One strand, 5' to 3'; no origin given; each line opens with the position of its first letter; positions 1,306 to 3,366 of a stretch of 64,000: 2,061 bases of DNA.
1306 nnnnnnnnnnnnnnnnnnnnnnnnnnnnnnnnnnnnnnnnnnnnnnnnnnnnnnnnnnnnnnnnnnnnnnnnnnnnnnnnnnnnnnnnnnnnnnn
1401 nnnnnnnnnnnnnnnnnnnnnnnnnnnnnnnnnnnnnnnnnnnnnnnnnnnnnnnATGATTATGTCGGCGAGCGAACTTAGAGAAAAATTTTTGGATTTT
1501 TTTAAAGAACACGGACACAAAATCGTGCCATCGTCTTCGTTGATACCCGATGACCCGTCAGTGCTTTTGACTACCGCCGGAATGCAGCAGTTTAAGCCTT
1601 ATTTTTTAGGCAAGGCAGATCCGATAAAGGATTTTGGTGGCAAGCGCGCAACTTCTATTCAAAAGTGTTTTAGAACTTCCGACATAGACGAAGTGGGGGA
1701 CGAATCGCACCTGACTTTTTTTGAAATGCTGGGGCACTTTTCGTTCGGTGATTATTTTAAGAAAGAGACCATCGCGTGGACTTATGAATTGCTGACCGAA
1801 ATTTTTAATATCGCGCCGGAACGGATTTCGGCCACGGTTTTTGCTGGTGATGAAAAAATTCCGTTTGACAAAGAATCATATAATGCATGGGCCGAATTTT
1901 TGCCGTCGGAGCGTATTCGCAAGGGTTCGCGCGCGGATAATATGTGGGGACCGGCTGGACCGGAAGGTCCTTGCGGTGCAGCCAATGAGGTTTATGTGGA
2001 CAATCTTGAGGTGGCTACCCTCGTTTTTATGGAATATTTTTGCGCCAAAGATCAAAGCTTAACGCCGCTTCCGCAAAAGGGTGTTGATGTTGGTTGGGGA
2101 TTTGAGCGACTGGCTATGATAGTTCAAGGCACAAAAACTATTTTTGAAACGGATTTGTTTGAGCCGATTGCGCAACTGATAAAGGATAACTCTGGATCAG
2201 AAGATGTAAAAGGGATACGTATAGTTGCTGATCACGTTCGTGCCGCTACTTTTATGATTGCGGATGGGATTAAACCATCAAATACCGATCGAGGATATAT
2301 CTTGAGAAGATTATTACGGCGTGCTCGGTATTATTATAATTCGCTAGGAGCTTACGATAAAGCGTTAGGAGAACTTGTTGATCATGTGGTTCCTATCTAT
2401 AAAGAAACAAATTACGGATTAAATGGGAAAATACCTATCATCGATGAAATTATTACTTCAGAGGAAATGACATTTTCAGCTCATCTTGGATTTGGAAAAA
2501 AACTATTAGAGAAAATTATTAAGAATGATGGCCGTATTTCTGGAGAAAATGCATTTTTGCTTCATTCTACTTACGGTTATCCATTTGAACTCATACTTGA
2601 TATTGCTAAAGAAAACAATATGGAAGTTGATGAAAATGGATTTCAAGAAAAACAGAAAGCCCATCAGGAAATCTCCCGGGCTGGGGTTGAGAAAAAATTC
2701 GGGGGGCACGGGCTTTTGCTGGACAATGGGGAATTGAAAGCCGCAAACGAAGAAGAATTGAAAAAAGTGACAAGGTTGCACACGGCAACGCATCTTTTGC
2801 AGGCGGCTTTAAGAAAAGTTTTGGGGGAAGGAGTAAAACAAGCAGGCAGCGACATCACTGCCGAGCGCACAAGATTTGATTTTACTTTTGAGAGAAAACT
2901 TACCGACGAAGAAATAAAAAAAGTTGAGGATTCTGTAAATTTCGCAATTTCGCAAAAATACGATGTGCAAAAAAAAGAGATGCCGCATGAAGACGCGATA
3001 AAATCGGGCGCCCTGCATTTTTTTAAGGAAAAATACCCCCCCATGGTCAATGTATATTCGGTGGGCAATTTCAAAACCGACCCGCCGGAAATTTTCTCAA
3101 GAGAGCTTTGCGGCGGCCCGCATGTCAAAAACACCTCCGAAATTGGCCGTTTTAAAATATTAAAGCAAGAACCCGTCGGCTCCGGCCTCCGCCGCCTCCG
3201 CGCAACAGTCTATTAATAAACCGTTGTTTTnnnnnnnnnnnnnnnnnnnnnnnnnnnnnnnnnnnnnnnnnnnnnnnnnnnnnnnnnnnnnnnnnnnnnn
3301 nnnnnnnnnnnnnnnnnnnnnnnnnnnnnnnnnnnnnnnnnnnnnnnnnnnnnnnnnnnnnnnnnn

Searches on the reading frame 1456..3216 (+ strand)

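Call 25: search_protein_families(library=pfam, proteins=[window:1456-3216:+], max_evalue=0.01)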
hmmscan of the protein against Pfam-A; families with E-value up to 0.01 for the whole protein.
window:1456-3216:+ (586 aa): 2 families
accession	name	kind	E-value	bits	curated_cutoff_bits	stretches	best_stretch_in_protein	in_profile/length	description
PF01411.24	tRNA-synt_2c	-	4.2e-120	402.3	30.3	1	7-415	1-436/552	tRNA synthetases class II (A)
PF07973.19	tRNA_SAD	-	1.3e-16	60.7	24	1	531-581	1-43/44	Threonyl and Alanyl tRNA synthetase second additional domain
